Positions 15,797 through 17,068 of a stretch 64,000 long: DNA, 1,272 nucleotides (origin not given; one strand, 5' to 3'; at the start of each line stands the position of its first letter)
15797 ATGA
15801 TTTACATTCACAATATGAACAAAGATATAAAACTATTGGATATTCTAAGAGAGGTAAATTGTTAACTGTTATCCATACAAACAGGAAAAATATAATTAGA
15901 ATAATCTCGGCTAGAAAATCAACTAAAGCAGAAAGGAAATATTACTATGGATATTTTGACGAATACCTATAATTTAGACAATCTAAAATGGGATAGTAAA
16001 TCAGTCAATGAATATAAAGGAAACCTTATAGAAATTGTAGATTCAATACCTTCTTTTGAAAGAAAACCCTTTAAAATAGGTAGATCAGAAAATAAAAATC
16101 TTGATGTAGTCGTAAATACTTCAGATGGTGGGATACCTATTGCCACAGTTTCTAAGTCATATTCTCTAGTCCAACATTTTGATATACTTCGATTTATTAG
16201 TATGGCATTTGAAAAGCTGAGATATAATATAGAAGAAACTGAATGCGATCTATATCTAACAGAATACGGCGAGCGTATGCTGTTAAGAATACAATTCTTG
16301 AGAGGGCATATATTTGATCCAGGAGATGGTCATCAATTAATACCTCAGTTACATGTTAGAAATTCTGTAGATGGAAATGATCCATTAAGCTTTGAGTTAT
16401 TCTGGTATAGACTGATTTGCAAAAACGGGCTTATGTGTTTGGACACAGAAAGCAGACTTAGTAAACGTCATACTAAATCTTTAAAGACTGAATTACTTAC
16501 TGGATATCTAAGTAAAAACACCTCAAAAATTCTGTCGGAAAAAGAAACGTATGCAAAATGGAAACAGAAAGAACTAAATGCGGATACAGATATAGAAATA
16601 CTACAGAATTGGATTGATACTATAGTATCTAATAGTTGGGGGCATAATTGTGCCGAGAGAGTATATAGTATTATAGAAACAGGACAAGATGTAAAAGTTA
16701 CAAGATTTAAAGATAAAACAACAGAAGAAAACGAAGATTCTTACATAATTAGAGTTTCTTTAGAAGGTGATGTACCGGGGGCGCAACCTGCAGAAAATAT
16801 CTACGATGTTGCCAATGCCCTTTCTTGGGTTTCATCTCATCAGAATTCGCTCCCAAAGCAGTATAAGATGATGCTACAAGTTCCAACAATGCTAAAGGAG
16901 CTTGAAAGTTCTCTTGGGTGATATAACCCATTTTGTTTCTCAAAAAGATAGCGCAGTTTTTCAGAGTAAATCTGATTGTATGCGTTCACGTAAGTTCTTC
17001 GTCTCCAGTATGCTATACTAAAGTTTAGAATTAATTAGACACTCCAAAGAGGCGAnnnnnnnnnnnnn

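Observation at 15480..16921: BrnT toxin paired with a DUF932 phage/plasmid protein instead of BrnA, in an AT-rich islet with a tandem 20-bp operator-like repeat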

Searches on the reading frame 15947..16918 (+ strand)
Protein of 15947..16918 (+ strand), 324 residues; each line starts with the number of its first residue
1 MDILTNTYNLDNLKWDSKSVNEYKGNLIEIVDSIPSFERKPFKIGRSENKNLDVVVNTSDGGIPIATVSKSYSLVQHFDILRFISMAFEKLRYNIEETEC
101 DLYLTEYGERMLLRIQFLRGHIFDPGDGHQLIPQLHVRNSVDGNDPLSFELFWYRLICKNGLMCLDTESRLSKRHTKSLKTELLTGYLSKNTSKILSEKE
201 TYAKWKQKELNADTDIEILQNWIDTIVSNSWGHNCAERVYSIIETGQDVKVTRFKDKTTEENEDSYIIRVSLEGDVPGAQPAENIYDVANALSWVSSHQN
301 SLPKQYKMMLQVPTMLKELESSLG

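Call 4: search_protein_families(library=pfam, proteins=[window:15947-16918:+], max_evalue=0.01)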
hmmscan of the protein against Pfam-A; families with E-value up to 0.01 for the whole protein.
window:15947-16918:+ (324 aa): 1 family
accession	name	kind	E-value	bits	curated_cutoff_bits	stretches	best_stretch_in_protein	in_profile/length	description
PF06067.16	DUF932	-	9.3e-08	32.6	23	1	65-220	2-154/227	Domain of unknown function (DUF932)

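Call 5: search_protein_families(library=ncbifam, proteins=[window:15947-16918:+], max_evalue=0.1)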
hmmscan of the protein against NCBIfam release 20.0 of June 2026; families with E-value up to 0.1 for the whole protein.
window:15947-16918:+ (324 aa): 1 family
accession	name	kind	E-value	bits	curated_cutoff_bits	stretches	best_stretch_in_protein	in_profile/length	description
TIGR03299.1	LGT_TIGR03299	subfamily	1.8e-05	24.1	110.7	1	58-183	65-187/312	phage/plasmid-like protein TIGR03299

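Call 8: find_homologous_proteins(query=window:15947-16918:+, max_evalue=0.001)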
Query window:15947-16918:+ (324 aa): 82 proteins with E <= 0.001 among 893 candidates.
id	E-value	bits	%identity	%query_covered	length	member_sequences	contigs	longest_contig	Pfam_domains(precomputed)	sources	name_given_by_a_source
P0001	2.5e-213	725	99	100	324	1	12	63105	PF06067.17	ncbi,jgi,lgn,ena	-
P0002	3.2e-213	725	98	100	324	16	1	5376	PF06067.17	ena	-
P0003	3.2e-202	689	94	100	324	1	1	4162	PF06067.17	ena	-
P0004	6.1e-193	658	90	100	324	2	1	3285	PF06067.17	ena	-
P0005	1.3e-192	657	90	100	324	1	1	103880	PF06067.17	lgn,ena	-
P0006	1.2e-178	611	83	100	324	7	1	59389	PF06067.17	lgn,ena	-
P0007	2.1e-177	607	81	100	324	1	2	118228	PF06067.17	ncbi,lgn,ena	-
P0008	5.0e-177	606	83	100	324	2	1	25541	PF06067.17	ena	-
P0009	1.4e-171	588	82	100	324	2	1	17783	PF06067.17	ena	-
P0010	4.0e-169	580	78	100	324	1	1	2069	PF06067.17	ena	-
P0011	1.1e-168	578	79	100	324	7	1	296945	PF06067.17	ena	-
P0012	1.6e-168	578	79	100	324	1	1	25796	PF06067.17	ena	-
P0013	4.0e-168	576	79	100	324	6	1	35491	PF06067.17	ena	-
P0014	4.1e-168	576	77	100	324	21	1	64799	PF06067.17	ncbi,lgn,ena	-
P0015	5.4e-167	573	77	100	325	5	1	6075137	PF06067.17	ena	-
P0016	1.0e-166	572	77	100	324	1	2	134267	PF06067.17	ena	-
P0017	2.2e-166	571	77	100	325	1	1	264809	PF06067.17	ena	-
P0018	3.9e-166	570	79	100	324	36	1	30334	PF06067.17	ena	-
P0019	5.4e-166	570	77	100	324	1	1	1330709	PF06067.17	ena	-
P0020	5.9e-166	569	76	100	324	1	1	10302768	PF06067.17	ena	-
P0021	2.9e-165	567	76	100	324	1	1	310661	PF06067.17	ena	-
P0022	3.3e-164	564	78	100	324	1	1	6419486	PF06067.17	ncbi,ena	-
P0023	7.9e-164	562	76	100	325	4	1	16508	PF06067.17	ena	-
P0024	4.3e-163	560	77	100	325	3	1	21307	PF06067.17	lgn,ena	-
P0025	5.5e-163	560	77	100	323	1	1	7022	PF06067.17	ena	-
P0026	6.1e-163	559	76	100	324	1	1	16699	PF06067.17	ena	-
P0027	8.1e-163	559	77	100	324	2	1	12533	PF06067.17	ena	-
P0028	1.8e-162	558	77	100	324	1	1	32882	PF06067.17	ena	-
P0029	2.0e-162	558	77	100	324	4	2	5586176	PF06067.17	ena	-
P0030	9.8e-162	556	75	100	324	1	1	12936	PF06067.17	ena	-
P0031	1.1e-161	555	76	100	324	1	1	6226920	PF06067.17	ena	-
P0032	1.7e-161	555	75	100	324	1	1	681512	PF06067.17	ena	-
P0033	1.8e-161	555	76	100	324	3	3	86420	PF06067.17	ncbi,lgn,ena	-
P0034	2.0e-161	555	76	100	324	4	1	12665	PF06067.17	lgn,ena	-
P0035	2.9e-161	554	77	100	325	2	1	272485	PF06067.17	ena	-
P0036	9.9e-161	552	75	100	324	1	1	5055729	PF06067.17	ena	-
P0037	1.1e-160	552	77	100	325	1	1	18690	PF06067.17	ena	-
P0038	1.9e-160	551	74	100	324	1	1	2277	PF06067.17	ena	-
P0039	2.3e-160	551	76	100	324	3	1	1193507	PF06067.17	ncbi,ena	-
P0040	3.3e-160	551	76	100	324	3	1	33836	PF06067.17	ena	-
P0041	1.8e-159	548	75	100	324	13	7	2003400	PF06067.17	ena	-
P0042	7.6e-159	546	74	100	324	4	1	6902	PF06067.17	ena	-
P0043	1.3e-157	542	76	100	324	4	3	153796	PF06067.17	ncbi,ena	-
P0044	2.1e-155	535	72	100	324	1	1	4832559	PF06067.17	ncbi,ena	-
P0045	7.5e-155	533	73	100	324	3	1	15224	PF06067.17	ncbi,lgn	-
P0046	2.9e-154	531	73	100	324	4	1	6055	PF06067.17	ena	-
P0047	3.8e-154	531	73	100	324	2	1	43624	PF06067.17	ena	-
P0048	4.0e-152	524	77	94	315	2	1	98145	PF06067.17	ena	-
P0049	2.0e-150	518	72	100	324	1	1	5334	PF06067.17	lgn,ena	-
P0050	1.6e-149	515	70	100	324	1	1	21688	PF06067.17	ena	-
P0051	2.1e-145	502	69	100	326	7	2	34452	PF06067.17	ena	-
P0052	2.0e-143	495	69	100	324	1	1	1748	PF06067.17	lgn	-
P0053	4.8e-141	488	68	100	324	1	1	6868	PF06067.17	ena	-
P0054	2.1e-138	479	68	97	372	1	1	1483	PF06067.17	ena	-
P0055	6.0e-129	448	63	100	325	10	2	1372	PF06067.17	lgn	-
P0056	6.9e-109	382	57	96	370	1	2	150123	PF06067.17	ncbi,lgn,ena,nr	ncbi:MAG: DUF932 domain-containing protein [Candidatus Poribacteria bacterium]|nr:DUF932 domain-cont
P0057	8.3e-109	382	72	74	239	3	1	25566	PF06067.17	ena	-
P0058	2.4e-107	377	73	72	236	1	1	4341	PF06067.17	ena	-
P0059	2.8e-92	327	51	93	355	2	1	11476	PF06067.17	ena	-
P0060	3.9e-92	327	48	97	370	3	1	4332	PF06067.17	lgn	-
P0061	2.5e-91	324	47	97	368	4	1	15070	PF06067.17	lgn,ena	-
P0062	2.4e-90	321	50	93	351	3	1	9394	PF06067.17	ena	-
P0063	1.1e-88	316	50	92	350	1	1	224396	PF06067.17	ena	-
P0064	2.1e-88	315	48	96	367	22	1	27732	PF06067.17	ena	-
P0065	2.9e-88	314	76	56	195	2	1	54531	PF06067.17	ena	-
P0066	5.7e-88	313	46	96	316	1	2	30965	PF06067.17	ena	-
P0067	1.7e-87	312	46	96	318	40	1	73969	PF06067.17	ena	-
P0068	3.2e-87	311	48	96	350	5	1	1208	PF06067.17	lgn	-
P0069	8.1e-87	309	49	93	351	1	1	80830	PF06067.17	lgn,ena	-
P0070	3.5e-85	304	47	94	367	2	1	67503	PF06067.17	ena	-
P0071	4.1e-85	304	47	94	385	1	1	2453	PF06067.17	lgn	-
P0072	6.6e-85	303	46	96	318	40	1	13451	PF06067.17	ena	-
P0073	5.3e-83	297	45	96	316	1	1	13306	PF06067.17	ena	-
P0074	6.9e-82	293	45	96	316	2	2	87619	PF06067.17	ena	-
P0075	1.4e-55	207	36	98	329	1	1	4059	PF06067.17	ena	-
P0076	1.5e-50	190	35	97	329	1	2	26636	PF06067.17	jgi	jgi:hypothetical protein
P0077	2.8e-48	183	33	97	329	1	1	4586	PF06067.17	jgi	jgi:hypothetical protein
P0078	3.9e-47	179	34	98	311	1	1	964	PF06067.17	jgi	jgi:hypothetical protein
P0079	2.0e-43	167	31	94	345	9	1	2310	PF06067.17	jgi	jgi:hypothetical protein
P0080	2.5e-43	167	31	96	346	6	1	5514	PF06067.17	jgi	jgi:hypothetical protein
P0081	2.0e-42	164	30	97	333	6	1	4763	PF06067.17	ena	-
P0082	2.1e-42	164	31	97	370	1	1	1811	PF06067.17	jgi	jgi:hypothetical protein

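Call 11: find_related_loci(query=A1, collection=genome_contigs, flank=4000)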
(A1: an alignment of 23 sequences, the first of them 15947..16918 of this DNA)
Query A1 (324 aa) in genome_contigs; peptide patterns used: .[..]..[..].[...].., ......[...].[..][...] (x = any residue, [..] = any of these).
119 stretches matched a pattern; 69 encode a relative of the query (tblastn E <= 1e-3); 69 distinct loci.
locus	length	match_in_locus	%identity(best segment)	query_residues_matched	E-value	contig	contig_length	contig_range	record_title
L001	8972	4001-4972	99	1-324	0e+0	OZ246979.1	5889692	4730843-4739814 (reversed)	MAG: Candidatus Poribacteria bacterium isolate b1f05427-043e-45ba-8b49-4d0e3d1ba290 genome assembly, chromosome: 1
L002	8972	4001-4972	98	1-324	0e+0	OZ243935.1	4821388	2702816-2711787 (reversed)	MAG: Candidatus Poribacteria bacterium isolate 04a31957-9a65-48c7-867d-416cbb8de8da genome assembly, chromosome: 1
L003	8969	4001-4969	79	1-323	3e-176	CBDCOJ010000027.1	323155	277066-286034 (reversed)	MAG: Candidatus Poribacteria bacterium isolate dbd3b75f-bfae-4d18-bb17-8f704a16f2b4 genome assembly, contig: contig_27,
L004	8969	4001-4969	77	1-323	2e-175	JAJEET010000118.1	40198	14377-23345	MAG: Candidatus Poribacteria bacterium isolate p16x34bins.5 k141_833783, whole genome shotgun sequence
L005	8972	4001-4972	77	1-324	4e-169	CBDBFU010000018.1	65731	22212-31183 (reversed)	MAG: Candidatus Poribacteria bacterium isolate 0db8f60b-b66d-466f-879a-884326031337 genome assembly, contig: contig_18,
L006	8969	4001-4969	76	1-323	1e-167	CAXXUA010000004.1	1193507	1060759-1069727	MAG: Candidatus Poribacteria bacterium isolate 64057701-0cd0-4337-b80b-d127c366c46f genome assembly, contig: contig_4, w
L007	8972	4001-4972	73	1-324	1e-162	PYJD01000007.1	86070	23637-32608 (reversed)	MAG: Candidatus Poribacteria bacterium isolate MSPOR6 Ga0207211_107, whole genome shotgun sequence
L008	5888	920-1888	73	1-323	5e-162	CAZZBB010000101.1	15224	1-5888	MAG TPA_asm: uncultured bacterium isolate SRP338948_co1_166 genome assembly, contig: k141_332967, whole genome shotgun s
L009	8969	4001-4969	74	1-323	4e-161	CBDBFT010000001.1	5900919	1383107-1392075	MAG: Candidatus Poribacteria bacterium isolate 1793e3cd-57e7-4349-b6cf-f1c25c3b8095 genome assembly, contig: contig_1, w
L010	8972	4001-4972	73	1-324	5e-161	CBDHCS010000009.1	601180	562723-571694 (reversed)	MAG: Candidatus Poribacteria bacterium isolate 2ff7ea9c-4ed9-48aa-ac60-1c2c21251b56 genome assembly, contig: contig_9, w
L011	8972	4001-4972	75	1-323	2e-160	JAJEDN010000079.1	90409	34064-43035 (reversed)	MAG: Candidatus Poribacteria bacterium isolate p16x33bins.23 k141_140339, whole genome shotgun sequence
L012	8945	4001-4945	64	1-315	2e-134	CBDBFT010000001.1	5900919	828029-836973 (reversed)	MAG: Candidatus Poribacteria bacterium isolate 1793e3cd-57e7-4349-b6cf-f1c25c3b8095 genome assembly, contig: contig_1, w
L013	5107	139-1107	63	1-323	3e-137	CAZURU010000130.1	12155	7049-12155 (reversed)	MAG TPA_asm: uncultured bacterium isolate SRP109090_co2_4 genome assembly, contig: NODE_7808_length_12155_cov_7.397107,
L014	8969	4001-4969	63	1-323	2e-135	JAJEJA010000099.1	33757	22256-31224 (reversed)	MAG: Candidatus Poribacteria bacterium isolate p16x63bins.62 k141_142379, whole genome shotgun sequence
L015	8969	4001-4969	75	1-323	5e-160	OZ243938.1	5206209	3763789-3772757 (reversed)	MAG: Candidatus Poribacteria bacterium isolate 1d27aecb-7b08-4092-90e4-ddfc7d8e693b genome assembly, chromosome: 1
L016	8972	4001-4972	72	1-324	1e-162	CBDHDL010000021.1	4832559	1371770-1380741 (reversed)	MAG: Candidatus Poribacteria bacterium isolate 20da9595-a677-4a4b-9313-254fbc54331e genome assembly, contig: contig_21,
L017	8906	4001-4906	57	12-313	2e-111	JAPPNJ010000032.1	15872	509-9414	MAG: Candidatus Poribacteria bacterium isolate RHO3_bin_69 NODE_5395_length_15872_cov_17.985206, whole genome shotgun se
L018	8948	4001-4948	48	12-323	9e-96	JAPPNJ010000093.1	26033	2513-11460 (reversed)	MAG: Candidatus Poribacteria bacterium isolate RHO3_bin_69 NODE_3280_length_26033_cov_18.780276, whole genome shotgun se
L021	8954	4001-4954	46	10-323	3e-91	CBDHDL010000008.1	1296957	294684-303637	MAG: Candidatus Poribacteria bacterium isolate 20da9595-a677-4a4b-9313-254fbc54331e genome assembly, contig: contig_8, w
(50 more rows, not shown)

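Call 14: search_protein_families(library=pfam, proteins=[P0056, P0059, P0061, P0064, P0070, P0067, P0076, P0082], max_evalue=1)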
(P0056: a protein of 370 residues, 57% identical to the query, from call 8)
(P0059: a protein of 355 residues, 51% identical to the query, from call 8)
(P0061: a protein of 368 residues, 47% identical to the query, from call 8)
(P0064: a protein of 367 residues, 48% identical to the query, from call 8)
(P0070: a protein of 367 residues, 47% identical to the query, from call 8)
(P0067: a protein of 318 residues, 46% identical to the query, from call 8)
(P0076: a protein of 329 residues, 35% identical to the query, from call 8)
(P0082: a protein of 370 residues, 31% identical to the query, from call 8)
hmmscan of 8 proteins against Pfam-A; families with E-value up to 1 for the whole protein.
P0056 (370 aa): 1 family
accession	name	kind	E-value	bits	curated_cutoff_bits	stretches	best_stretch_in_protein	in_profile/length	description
PF06067.16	DUF932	-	3.8e-09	37.1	23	1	111-275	2-164/227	Domain of unknown function (DUF932)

P0059 (355 aa): 1 family
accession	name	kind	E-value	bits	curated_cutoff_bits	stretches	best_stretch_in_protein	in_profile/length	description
PF06067.16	DUF932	-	1.6e-15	58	23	1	95-258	2-162/227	Domain of unknown function (DUF932)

P0061 (368 aa): 1 family
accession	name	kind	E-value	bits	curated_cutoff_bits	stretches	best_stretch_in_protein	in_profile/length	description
PF06067.16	DUF932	-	1.7e-15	57.9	23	1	109-266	2-156/227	Domain of unknown function (DUF932)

P0064 (367 aa): 2 families
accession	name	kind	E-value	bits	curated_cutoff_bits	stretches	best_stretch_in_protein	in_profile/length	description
PF06067.16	DUF932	-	9.3e-15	55.5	23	1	109-263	3-154/227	Domain of unknown function (DUF932)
PF21408.2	MTR4-like_stalk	-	0.24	12.1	24.2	0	226-258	26-58/64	Exosome RNA helicase MTR4-like, stalk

P0070 (367 aa): 1 family
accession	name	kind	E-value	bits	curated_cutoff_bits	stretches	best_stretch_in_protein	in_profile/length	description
PF06067.16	DUF932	-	1.1e-15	58.5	23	1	108-263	2-154/227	Domain of unknown function (DUF932)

P0067 (318 aa): 1 family
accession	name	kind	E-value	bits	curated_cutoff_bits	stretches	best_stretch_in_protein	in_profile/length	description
PF06067.16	DUF932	-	3.6e-16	60.1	23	1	60-220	3-161/227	Domain of unknown function (DUF932)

P0076 (329 aa): 1 family
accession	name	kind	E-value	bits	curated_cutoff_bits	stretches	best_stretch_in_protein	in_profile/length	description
PF06067.16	DUF932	-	1.1e-09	38.8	23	1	81-234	3-154/227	Domain of unknown function (DUF932)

P0082 (370 aa): 2 families
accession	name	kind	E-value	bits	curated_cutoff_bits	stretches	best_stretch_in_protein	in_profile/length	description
PF06067.16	DUF932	-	1.9e-10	41.4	23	1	111-269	2-158/227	Domain of unknown function (DUF932)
PF14749.11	Acyl-CoA_ox_N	-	0.25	12.3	25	1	51-99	4-53/120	Acyl-coenzyme A oxidase N-terminal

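Call 25: predict_structure(alignment_id=A1)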
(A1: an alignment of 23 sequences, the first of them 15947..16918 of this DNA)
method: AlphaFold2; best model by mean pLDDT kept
length: 324 residues; sequences in the alignment: 23
mean_pLDDT: 79.6   pTM: 0.71
mean pLDDT of the five models: 79.6, 77.4, 76.3, 76.3, 73.4
residues with pLDDT >= 90: 83; 70-90: 165; 50-70: 62; < 50: 14
segments of 3 or more residues with pLDDT < 50: 1-12
pLDDT, mean of each block of 10 residues (from residue 1): 29 64 90 82 62 65 60 75 91 85 88 82 74 89 83 69 72 76 91 86 86 85 94 94 93 75 71 84 89 88 84 89 86
secondary structure, 60 per line:
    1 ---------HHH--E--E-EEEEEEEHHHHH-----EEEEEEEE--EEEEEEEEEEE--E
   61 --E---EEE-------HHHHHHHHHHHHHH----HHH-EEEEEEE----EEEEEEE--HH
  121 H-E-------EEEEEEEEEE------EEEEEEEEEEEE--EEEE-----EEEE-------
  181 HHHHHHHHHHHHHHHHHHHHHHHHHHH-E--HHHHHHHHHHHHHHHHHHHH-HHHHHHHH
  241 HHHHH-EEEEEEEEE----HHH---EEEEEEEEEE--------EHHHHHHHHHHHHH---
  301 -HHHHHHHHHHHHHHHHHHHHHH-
elements in order: E20-26 H27-31 E37-44 E47-57 E67-69 H77-90 E99-105 E110-116 E131-140 E147-158 E161-164 E170-173 H181-207 H212-231 H233-245 E247-255 E266-275 H285-297 H302-323

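Call 34: fold_search(model_id=the predicted structure, library=pdb)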
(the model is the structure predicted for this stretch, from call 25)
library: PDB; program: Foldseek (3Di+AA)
matches with E <= 10: 374; with E <= 0.001: 0
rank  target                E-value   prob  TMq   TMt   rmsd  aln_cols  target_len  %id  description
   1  4b9q_B                1.0e-01  0.08  0.11  0.07  23.5       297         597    9  Open conformation of ATP-bound Hsp70 homolog DnaK (released 2012-11-14)
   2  4b9q_A                1.5e-01  0.08  0.11  0.07  23.0       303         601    8  Open conformation of ATP-bound Hsp70 homolog DnaK (released 2012-11-14)
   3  7ko2_D                1.5e-01  0.07  0.10  0.07  24.2       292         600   10  Restraining state of near full-length Hsp70 DnaK (released 2021-09-15)
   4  4b9q_C                2.3e-01  0.06  0.10  0.06  23.3       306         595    9  Open conformation of ATP-bound Hsp70 homolog DnaK (released 2012-11-14)
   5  9y9m_Y                3.3e-01  0.18  0.20  0.23  15.2       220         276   11  Capping protein bound to the barbed end of cofilactin (released 2026-03-04)
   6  7xnm_B                3.8e-01  0.03  0.08  0.04  19.5       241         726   11  Structure of porcine dipeptidyl peptidase 4 inhibitory peptide complex (released 2023-05-17)
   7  8db0_C                4.5e-01  0.05  0.14  0.12  21.3       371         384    8  Crystal structure of DMATS1 prenyltransferase in complex with L-Trp and DMSPP (released 2022-09-28)
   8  9b7j_N                4.7e-01  0.25  0.23  0.26  13.8       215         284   10  Cryo-EM structure of human dynactin complex bound to Chlamydia effector Dre1 (released 2025-04-16)
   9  6nnw_B                5.2e-01  0.18  0.15  0.22  19.4       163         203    8  Tsn15 in complex with substrate intermediate (released 2019-10-23)
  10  7ui9_n                6.1e-01  0.10  0.19  0.12  16.2       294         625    9  Core Mediator-PICearly (Copy A) (released 2023-02-15)
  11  6noi_B                7.2e-01  0.21  0.16  0.24  18.6       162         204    9  Crystal structure of Tsn15 in apo form (released 2019-10-23)
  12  8p94_U                7.6e-01  0.11  0.18  0.20  15.2       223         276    9  Cryo-EM structure of cortactin stabilized Arp2/3-complex nucleated actin branches (released 2024-01-03)
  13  4j3j_A                7.6e-01  0.02  0.07  0.03  19.6       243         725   11  Crystal Structure of DPP-IV with Compound C3 (released 2014-02-05)
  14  6nnw_A                8.4e-01  0.14  0.15  0.22  19.1       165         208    9  Tsn15 in complex with substrate intermediate (released 2019-10-23)
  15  7ds2_A                8.4e-01  0.14  0.21  0.24  11.8       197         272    9  Crystal structure of actin capping protein in complex with twinflin-1 C-terminus tail (released 2021-03-03)
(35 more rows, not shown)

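Call 38: find_encoding_contigs(protein=P0054, flank=3000, max_places=4)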
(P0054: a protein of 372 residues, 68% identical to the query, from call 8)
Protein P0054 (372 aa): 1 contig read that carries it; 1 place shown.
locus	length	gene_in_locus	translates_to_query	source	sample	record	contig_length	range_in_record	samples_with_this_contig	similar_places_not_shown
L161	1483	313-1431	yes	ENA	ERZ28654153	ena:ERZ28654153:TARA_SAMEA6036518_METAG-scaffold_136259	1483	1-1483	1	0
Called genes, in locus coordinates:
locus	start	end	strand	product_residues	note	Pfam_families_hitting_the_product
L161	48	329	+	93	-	PF04365:BrnT_toxin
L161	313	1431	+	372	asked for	PF06067:DUF932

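Call 39: find_encoding_contigs(protein=P0067, flank=4000, max_places=4)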
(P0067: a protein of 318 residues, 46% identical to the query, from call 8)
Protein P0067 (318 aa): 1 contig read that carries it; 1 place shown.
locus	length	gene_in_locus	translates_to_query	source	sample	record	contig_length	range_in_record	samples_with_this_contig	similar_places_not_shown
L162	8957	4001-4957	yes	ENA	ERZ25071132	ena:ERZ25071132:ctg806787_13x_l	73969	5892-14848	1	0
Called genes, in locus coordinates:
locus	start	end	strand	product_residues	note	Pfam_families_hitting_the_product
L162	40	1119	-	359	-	PF00392:GntR (faint), PF13545:HTH_Crp_2 (weak), PF12802:MarR_2 (weak)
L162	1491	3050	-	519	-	PF00753:Lactamase_B, PF23023:Anti-Pycsar_Apyc1, PF12706:Lactamase_B_2, PF16661:Lactamase_B_6, PF10996:Beta-Casp, PF07521:RMMBL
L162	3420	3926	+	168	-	-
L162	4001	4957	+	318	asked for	PF06067:DUF932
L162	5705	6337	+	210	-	PF01656:CbiA, PF07015:VirC1 (weak), PF09140:MipZ (weak), PF10609:ParA (faint), PF13614:AAA_31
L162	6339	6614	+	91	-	PF22180:RH3_dom (weak), PF20605:Antitox_RHH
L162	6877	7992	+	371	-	PF03372:Exo_endo_phos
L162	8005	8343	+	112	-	-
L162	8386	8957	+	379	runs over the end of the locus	PF01385:OrfB_IS605, PF07282:Cas12f1-like_TNB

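Call 56: search_protein_families(library=padloc, proteins=[window:15947-16918:+, P0061], max_evalue=0.1)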
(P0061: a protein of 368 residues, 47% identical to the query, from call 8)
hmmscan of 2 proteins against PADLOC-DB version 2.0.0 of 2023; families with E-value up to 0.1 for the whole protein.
window:15947-16918:+ (324 aa): 0 families

P0061 (368 aa): 0 families

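Call 57: search_protein_families(library=phrogs, proteins=[window:15947-16918:+, P0061], max_evalue=0.01)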
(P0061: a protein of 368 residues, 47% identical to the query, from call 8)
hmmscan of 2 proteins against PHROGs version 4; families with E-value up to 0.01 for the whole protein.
window:15947-16918:+ (324 aa): 2 families
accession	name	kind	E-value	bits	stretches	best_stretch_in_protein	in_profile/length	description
phrog_1221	-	unknown function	2.1e-06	28.1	1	55-182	90-214/355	-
phrog_21518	-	unknown function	0.005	17.3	0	131-216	112-195/285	-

P0061 (368 aa): 1 family
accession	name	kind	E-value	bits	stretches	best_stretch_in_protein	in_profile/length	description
phrog_1221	-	unknown function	4.7e-12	46.7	1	105-264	96-254/355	-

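Call 60: search_protein_families(library=pfam, alignment_id=A4, max_evalue=0.001)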
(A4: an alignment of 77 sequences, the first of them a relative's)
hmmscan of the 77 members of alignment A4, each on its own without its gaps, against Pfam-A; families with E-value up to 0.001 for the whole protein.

A. member 1, L024:3265-3513:- (83 aa): 0 families

B. families by the number of members that match (of 77 scanned): 57 families (the first 25 are shown)
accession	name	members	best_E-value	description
PF01381.28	HTH_3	3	3.6e-13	Helix-turn-helix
PF13191.12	AAA_16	3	0.00012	AAA ATPase domain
PF13604.12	AAA_30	2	2.4e-56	AAA domain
PF00239.26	Resolvase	2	5.1e-49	Resolvase, N terminal domain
PF04851.21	ResIII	2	1.6e-37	Type III restriction enzyme, res subunit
PF13560.12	HTH_31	2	7.4e-11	Helix-turn-helix domain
PF12844.13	HTH_19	2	2.6e-09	Helix-turn-helix domain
PF13671.12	AAA_33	2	1.2e-05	AAA domain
PF00004.35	AAA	2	1.3e-05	ATPase family associated with various cellular activities (AAA)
PF02384.22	N6_Mtase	1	1.3e-98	N-6 DNA Methylase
PF12008.13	EcoR124_C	1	2.6e-72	Type I restriction and modification enzyme - subunit R C terminal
PF08665.17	PglZ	1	2.3e-66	PglZ domain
PF18766.7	SWI2_SNF2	1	5.9e-59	SWI2/SNF2 ATPase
PF22679.2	T1R_D3-like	1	1.3e-58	Type I restriction enzyme subunit R domain 3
PF13517.12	FG-GAP_3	1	9.8e-43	FG-GAP-like repeat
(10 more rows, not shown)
